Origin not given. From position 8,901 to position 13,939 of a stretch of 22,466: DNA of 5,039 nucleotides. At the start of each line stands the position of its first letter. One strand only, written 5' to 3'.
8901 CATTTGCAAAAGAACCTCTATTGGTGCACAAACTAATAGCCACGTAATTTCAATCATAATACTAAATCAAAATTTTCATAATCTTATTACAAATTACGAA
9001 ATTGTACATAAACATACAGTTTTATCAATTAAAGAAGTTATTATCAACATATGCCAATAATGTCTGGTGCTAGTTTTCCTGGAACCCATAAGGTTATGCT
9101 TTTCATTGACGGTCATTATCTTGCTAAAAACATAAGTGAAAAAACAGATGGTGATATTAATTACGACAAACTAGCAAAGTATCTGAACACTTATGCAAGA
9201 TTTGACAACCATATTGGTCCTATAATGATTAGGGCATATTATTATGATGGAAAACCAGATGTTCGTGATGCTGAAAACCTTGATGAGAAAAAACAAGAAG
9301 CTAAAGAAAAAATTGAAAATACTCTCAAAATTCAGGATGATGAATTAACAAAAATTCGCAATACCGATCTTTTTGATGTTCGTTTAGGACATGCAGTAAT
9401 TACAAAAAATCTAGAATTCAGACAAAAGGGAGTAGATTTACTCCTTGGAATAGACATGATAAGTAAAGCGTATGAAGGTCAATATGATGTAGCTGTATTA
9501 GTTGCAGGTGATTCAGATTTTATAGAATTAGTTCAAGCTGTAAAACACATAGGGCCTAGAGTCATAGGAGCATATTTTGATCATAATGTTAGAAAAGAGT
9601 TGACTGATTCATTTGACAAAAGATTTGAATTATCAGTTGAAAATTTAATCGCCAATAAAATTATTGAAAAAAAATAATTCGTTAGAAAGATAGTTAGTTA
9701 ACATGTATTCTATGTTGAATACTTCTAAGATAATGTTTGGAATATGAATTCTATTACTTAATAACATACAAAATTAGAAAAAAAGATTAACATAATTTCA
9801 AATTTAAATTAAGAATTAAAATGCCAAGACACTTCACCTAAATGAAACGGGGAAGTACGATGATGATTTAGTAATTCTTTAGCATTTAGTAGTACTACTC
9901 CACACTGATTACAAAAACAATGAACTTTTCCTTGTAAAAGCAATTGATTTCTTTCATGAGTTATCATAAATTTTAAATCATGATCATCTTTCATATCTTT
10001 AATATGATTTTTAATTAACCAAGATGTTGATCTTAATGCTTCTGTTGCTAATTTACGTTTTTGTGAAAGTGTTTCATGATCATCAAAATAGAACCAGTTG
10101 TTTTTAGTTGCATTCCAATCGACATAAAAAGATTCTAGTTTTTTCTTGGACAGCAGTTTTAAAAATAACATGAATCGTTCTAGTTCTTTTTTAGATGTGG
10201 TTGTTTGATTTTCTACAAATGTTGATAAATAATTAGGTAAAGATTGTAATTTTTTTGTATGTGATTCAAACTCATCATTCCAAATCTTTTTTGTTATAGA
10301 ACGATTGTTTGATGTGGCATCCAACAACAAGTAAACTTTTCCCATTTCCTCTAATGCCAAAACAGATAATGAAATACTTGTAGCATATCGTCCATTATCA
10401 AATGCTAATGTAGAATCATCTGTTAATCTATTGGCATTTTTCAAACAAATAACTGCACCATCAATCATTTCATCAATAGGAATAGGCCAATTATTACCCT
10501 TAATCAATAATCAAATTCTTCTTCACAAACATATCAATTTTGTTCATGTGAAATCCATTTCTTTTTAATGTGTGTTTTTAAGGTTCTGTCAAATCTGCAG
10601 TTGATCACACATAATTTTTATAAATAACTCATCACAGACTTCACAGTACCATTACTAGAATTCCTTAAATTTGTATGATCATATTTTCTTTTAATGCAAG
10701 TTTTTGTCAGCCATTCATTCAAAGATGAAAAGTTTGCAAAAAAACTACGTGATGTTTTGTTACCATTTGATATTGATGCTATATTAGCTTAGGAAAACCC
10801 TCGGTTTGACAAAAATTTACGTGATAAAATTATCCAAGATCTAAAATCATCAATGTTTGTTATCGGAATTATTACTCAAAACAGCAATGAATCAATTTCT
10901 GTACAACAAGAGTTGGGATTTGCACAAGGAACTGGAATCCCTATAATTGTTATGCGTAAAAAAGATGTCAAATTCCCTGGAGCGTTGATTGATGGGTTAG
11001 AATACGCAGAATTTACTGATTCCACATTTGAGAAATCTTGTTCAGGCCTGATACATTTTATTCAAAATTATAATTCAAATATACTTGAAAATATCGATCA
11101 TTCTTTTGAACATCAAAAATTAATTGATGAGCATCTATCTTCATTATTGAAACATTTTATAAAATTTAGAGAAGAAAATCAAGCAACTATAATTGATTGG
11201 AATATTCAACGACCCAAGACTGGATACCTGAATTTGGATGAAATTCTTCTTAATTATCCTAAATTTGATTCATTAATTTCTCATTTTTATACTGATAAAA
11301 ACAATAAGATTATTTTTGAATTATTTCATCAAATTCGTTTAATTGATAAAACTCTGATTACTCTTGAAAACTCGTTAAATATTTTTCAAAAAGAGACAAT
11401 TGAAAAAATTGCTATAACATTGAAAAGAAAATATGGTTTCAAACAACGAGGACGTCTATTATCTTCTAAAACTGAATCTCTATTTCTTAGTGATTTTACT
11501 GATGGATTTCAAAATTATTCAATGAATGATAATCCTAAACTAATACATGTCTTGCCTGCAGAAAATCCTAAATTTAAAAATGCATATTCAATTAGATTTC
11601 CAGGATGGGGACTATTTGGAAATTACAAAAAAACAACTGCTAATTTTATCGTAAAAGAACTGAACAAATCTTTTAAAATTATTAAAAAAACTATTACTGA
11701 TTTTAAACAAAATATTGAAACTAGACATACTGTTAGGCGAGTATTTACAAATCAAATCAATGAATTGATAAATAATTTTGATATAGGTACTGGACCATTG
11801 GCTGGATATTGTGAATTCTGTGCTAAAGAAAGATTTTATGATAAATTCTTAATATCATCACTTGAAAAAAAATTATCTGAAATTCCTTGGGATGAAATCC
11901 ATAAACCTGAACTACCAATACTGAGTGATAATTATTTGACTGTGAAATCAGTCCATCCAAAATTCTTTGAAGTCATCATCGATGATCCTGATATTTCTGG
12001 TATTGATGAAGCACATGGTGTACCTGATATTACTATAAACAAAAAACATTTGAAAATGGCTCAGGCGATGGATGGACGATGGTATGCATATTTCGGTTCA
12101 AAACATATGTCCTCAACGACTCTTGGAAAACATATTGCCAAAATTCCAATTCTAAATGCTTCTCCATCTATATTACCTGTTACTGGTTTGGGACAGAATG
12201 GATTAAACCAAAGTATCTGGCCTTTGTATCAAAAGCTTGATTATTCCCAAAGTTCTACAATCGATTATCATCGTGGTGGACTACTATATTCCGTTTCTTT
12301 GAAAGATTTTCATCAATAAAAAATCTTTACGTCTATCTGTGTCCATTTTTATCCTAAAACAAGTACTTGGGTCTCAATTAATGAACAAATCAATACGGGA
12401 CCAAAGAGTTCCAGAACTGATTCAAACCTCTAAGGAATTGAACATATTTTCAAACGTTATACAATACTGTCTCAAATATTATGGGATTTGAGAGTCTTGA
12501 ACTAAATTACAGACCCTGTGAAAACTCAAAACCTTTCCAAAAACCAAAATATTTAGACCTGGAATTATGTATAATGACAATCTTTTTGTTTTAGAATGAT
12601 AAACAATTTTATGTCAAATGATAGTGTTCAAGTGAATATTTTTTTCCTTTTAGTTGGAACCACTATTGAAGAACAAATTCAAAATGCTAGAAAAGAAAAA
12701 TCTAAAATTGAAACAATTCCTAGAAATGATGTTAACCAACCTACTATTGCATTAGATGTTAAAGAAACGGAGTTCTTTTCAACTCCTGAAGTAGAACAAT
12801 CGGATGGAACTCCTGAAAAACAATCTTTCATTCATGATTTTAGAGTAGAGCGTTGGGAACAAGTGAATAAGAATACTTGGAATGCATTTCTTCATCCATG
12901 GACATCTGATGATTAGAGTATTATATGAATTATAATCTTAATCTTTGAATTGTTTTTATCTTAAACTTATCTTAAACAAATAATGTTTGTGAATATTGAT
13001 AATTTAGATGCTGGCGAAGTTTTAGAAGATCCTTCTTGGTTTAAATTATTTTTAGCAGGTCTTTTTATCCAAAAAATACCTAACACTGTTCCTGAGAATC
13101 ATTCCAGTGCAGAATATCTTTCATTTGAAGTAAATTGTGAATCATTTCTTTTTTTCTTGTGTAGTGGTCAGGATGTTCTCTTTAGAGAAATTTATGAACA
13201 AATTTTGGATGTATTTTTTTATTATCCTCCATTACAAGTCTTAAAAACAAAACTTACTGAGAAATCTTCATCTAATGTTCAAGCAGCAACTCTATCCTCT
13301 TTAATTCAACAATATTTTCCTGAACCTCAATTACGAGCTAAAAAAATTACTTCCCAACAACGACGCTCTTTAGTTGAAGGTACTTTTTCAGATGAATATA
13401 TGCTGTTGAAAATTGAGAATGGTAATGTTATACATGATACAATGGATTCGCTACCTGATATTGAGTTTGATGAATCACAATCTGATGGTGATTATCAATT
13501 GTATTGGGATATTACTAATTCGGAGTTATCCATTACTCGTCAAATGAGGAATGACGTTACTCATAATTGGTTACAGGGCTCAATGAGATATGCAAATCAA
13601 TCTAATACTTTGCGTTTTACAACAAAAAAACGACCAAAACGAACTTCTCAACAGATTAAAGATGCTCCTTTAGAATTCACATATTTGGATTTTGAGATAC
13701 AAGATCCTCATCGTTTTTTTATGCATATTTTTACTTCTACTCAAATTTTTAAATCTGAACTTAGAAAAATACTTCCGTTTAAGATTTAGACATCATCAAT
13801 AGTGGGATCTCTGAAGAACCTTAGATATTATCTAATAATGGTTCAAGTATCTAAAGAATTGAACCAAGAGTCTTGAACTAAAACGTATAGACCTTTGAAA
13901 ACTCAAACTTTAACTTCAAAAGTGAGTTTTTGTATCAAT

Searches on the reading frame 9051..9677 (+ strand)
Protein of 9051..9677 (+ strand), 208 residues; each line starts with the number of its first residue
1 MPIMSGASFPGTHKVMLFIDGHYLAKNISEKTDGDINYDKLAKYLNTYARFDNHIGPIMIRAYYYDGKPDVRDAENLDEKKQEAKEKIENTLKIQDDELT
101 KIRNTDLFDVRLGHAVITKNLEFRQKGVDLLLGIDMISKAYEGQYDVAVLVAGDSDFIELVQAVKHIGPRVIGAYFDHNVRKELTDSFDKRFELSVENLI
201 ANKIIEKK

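Call 17: search_protein_families(library=pfam, proteins=[window:9051-9677:+], max_evalue=0.05)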
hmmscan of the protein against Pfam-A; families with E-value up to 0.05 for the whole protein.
window:9051-9677:+ (208 aa): 1 family
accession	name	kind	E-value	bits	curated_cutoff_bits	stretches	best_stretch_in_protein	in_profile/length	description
PF01936.24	NYN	-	2.3e-15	57.8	24.2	1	14-190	1-140/145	NYN domain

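Call 65: search_protein_families(library=ncbifam, proteins=[window:9051-9677:+], max_evalue=0.01)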
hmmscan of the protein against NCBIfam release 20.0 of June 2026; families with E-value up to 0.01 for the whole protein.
window:9051-9677:+ (208 aa): 0 families

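Call 93: search_protein_families(library=padloc, proteins=[window:9051-9677:+], max_evalue=0.001)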
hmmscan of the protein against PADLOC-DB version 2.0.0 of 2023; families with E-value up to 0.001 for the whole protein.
window:9051-9677:+ (208 aa): 2 families
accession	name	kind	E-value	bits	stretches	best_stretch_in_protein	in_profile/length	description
PDLC04163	HEC-09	-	1.1e-09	36.2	1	91-204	70-184/203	-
PDLC01154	NYN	-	0.0001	19.8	1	119-170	222-271/310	"LabA-like protein, NYN family nuclease"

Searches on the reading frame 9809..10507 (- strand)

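Call 17: search_protein_families(library=pfam, proteins=[window:9809-10507:-], max_evalue=0.05)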
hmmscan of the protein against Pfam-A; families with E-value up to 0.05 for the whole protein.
window:9809-10507:- (232 aa): 1 family
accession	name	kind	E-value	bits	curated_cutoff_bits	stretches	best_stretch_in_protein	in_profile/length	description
PF18728.6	HEPN_AbiV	-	4.6e-23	82.5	27.1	1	15-136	3-130/155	AbiV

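Call 93: search_protein_families(library=padloc, proteins=[window:9809-10507:-], max_evalue=0.001)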
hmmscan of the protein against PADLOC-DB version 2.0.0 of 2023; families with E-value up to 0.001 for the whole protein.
window:9809-10507:- (232 aa): 1 family
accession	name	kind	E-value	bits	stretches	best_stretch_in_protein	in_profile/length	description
PDLC02353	AbiV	-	2.2e-07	28.8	1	23-87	32-93/196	AbiV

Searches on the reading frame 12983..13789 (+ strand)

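Call 17: search_protein_families(library=pfam, proteins=[window:12983-13789:+], max_evalue=0.05)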
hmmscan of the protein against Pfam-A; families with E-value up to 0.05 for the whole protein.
window:12983-13789:+ (268 aa): 1 family
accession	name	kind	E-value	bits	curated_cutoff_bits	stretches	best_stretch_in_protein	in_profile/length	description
PF00302.23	CAT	-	0.035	14.5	23.5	0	166-267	82-184/205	Chloramphenicol acetyltransferase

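Call 93: search_protein_families(library=padloc, proteins=[window:12983-13789:+], max_evalue=0.001)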
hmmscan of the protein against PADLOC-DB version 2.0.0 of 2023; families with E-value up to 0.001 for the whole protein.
window:12983-13789:+ (268 aa): 0 families
